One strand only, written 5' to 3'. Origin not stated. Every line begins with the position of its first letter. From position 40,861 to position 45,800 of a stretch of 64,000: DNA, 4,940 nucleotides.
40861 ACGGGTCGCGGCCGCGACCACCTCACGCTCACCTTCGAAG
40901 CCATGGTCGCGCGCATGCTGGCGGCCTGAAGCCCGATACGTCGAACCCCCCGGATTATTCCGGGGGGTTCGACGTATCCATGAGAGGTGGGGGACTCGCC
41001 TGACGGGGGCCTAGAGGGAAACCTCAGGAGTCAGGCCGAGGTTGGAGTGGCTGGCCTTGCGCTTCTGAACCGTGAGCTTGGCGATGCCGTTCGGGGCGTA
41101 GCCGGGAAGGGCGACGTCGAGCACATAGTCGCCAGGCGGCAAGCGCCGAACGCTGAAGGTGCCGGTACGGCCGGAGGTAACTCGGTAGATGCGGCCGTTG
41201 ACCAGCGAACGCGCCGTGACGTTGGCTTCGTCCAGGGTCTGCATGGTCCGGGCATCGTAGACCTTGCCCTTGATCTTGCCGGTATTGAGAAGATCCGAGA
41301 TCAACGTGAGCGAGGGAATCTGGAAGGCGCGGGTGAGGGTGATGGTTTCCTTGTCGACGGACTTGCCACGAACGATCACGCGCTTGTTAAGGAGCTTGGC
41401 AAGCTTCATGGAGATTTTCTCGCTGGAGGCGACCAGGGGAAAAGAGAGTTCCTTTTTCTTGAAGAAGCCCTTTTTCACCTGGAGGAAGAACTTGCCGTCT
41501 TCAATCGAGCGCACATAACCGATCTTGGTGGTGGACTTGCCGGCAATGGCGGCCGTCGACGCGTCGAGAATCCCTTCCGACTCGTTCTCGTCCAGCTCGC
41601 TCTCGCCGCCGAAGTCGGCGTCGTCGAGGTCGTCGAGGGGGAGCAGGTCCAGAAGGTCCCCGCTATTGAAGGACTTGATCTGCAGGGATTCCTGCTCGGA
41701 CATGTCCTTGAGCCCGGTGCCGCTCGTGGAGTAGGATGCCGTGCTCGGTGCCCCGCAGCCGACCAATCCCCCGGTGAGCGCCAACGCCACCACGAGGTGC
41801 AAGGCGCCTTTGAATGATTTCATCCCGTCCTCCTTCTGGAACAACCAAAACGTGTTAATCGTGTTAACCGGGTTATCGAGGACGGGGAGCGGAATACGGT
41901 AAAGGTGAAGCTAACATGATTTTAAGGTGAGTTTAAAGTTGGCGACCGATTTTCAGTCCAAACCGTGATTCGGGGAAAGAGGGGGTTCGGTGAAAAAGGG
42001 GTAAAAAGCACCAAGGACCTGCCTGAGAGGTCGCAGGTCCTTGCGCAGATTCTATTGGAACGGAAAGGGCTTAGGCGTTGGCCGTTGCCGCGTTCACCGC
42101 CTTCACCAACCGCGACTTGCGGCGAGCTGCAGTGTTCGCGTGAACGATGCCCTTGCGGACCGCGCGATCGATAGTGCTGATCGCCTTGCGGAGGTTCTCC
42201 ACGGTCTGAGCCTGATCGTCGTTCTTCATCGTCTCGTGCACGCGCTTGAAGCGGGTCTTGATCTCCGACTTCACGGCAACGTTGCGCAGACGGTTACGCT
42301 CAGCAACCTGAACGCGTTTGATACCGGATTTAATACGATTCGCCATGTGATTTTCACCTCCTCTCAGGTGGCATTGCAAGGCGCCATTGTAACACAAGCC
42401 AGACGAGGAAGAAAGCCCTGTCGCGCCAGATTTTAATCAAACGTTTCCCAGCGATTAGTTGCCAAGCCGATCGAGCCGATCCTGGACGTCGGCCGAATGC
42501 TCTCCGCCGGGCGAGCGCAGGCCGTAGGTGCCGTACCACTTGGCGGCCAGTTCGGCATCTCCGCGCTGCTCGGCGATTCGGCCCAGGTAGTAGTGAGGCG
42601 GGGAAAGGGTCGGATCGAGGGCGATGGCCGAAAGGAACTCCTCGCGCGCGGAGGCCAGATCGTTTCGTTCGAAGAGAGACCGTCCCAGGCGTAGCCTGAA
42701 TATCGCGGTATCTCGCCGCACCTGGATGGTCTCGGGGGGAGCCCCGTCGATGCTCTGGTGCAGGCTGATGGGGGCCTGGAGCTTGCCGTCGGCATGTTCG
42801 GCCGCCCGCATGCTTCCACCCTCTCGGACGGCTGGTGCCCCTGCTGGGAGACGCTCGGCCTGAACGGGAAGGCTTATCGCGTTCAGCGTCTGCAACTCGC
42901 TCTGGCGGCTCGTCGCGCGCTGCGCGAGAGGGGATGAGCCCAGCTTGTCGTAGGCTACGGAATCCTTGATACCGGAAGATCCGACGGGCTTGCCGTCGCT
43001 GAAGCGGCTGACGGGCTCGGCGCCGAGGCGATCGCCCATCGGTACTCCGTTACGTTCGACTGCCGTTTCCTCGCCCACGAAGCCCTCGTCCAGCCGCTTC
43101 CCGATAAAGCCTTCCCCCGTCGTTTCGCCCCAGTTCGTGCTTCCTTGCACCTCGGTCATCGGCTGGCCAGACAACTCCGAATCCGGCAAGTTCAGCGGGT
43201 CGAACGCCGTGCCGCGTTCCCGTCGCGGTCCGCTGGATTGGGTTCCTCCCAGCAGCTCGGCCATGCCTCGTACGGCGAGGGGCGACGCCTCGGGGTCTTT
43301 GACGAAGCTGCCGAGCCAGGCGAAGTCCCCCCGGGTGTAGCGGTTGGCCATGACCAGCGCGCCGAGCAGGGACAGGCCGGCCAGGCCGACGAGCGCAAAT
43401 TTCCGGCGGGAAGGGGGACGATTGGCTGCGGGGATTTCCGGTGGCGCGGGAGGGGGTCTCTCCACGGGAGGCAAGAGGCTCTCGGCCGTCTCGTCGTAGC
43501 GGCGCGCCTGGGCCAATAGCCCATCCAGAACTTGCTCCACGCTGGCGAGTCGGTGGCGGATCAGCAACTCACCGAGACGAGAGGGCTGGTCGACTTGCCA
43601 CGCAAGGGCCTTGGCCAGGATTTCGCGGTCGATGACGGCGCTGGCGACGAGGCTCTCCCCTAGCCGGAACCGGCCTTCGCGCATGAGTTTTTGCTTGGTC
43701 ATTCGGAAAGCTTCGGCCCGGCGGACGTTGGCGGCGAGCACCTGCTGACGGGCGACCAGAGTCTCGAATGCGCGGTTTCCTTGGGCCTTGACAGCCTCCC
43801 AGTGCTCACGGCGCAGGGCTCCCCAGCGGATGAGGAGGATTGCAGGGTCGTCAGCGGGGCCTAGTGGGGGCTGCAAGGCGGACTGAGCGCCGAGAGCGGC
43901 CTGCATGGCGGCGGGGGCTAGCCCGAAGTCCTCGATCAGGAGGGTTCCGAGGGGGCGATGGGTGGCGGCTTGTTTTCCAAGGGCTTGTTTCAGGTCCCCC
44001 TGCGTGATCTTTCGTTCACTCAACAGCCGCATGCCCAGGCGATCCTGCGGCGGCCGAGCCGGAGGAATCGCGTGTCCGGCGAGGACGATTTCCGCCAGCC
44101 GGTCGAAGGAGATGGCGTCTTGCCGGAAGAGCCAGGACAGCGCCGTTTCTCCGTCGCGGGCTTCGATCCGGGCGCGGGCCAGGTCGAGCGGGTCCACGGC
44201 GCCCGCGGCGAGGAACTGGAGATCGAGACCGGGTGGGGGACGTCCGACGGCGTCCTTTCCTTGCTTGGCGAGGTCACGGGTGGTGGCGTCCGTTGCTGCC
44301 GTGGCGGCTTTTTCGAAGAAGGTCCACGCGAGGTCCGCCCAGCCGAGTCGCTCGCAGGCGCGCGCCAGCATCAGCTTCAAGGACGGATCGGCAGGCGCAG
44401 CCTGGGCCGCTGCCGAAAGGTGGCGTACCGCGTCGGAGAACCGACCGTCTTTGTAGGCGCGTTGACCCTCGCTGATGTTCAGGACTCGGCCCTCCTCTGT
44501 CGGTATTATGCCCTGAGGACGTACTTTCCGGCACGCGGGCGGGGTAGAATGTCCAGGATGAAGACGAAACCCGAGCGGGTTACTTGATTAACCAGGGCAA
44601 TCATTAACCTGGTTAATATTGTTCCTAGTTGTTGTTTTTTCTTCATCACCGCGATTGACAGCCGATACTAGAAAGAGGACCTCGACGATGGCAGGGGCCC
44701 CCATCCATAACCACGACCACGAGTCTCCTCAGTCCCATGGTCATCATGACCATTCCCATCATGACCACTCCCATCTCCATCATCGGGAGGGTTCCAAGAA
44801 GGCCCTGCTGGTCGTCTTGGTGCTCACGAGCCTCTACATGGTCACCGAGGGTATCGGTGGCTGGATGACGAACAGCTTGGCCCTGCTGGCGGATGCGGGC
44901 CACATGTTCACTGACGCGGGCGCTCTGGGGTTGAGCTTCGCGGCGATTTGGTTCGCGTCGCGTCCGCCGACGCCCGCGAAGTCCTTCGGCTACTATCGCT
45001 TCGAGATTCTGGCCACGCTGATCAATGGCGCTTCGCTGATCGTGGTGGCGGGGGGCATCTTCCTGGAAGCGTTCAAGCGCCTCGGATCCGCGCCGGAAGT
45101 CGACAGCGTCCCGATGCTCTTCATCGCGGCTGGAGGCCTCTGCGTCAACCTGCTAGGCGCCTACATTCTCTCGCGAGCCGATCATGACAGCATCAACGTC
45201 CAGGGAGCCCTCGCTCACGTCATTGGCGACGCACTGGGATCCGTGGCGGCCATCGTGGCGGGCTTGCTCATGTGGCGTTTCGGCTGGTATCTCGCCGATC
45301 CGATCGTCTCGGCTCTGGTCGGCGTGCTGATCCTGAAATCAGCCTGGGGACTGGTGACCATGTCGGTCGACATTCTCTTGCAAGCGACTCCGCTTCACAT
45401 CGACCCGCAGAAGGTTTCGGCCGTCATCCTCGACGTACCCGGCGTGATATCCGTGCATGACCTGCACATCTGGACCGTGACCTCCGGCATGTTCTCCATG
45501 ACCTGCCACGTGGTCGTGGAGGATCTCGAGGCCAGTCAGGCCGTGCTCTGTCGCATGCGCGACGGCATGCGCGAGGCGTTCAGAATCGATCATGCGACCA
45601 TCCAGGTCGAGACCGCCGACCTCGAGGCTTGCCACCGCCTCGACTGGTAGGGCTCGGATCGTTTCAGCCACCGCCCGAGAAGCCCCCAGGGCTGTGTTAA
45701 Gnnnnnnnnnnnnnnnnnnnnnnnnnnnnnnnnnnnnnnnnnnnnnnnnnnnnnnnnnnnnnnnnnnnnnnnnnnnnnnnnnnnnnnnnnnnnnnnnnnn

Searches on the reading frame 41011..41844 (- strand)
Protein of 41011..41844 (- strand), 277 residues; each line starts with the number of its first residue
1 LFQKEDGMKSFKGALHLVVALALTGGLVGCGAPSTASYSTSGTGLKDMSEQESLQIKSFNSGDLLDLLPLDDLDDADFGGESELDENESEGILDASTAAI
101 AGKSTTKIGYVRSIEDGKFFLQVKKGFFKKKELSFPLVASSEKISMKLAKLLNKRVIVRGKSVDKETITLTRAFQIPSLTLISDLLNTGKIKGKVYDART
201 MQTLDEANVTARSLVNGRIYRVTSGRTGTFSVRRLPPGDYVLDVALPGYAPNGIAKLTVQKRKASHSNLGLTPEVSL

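Call 59: search_protein_families(library=pfam, proteins=[window:41011-41844:-], max_evalue=0.00001)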
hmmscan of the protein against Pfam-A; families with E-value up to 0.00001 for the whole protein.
window:41011-41844:- (277 aa): 2 families
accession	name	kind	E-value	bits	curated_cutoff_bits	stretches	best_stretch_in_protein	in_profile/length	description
PF13620.12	CarboxypepD_reg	-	8.7e-14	52.1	32.3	1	191-269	2-79/82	Carboxypeptidase regulatory-like domain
PF13715.12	CarbopepD_reg_2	-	6.9e-07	29.7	32.2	1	191-265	1-70/88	CarboxypepD_reg-like domain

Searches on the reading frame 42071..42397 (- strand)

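Call 59: search_protein_families(library=pfam, proteins=[window:42071-42397:-], max_evalue=0.00001)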
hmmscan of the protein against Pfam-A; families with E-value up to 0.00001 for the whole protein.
window:42071-42397:- (108 aa): 1 family
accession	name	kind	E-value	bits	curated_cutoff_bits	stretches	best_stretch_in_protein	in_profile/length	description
PF01649.23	Ribosomal_S20p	-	5.1e-25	88.4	29.5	1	22-102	3-83/83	Ribosomal protein S20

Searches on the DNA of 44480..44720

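Call 98: search_rna_families(source=window, start=44480, end=44720, threshold=evalue, max_evalue=1)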
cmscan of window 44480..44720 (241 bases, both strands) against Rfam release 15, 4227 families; matches with E-value up to 1: 1.
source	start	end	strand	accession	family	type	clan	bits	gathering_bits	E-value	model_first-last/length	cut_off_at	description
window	44556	44624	+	RF01143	sR16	Gene; snRNA; snoRNA; CD-box;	-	17.3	70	0.36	1-53/53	no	Small nucleolar RNA sR16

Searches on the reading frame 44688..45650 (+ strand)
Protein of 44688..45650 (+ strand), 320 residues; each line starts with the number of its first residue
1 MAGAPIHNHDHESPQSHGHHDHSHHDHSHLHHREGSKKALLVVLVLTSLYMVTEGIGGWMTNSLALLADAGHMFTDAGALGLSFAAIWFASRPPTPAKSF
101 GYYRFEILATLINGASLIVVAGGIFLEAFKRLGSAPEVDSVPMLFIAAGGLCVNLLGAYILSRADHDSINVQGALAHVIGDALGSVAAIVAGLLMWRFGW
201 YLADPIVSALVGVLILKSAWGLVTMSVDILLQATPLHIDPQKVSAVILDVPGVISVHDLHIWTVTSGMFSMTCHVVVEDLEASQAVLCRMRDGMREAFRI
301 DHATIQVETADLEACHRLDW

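Call 71: search_protein_families(library=pfam, proteins=[window:44688-45650:+], max_evalue=0.01)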
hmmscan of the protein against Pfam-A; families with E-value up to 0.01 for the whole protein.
window:44688-45650:+ (320 aa): 2 families
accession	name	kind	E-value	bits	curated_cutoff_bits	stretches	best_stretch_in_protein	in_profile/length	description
PF01545.26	Cation_efflux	-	8.6e-45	153.4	26.6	1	40-231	1-198/198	Cation efflux family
PF16916.11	ZT_dimer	-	4.9e-14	52.5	26.7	1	238-309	4-77/78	Dimerisation domain of Zinc Transporter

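Call 72: search_protein_families(library=ncbifam, proteins=[window:44688-45650:+], max_evalue=0.001)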
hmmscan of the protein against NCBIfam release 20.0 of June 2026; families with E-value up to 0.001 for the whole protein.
window:44688-45650:+ (320 aa): 10 families
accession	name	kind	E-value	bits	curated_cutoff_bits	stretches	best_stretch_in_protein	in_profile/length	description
TIGR01297.1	CDF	superfamily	4.3e-85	285.4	82.35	1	37-310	2-283/285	cation diffusion facilitator family transporter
NF002923.0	PRK03557.1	equivalog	3.2e-70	236.9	408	1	22-311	3-293/313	CDF family zinc transporter ZitB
NF033827.1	CDF_efflux_DmeF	equivalog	1e-34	120.4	250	2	25-167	2-146/309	CDF family Co(II)/Ni(II) efflux transporter DmeF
NF052602.1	Zn_efflux_Cdf31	equivalog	1.5e-20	73.8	460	1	33-312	3-292/299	CDF family zinc efflux transporter Cdf31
NF052621.1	MngEfTpMntE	equivalog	3.2e-20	72.7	500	1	56-311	22-283/293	manganese efflux transporter MntE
NF050169.1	CatEfflxFieF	equivalog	6.7e-15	55.1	420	1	45-279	12-248/282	cation efflux pump FieF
NF033616.1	CDF_MamB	equivalog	2e-14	53.8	350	1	42-267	11-238/284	magnetosome biogenesis CDF transporter MamB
NF007064.0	PRK09509.1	equivalog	6.2e-13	48.4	447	1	38-279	11-253/300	CDF family cation-efflux transporter FieF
NF040994.1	MamV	equivalog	2.6e-12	46.5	500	1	52-219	26-194/319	CDF transporter MamV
NF033615.1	CDF_MamM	equivalog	1.3e-08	34.5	350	1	36-285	8-261/290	magnetosome biogenesis CDF transporter MamM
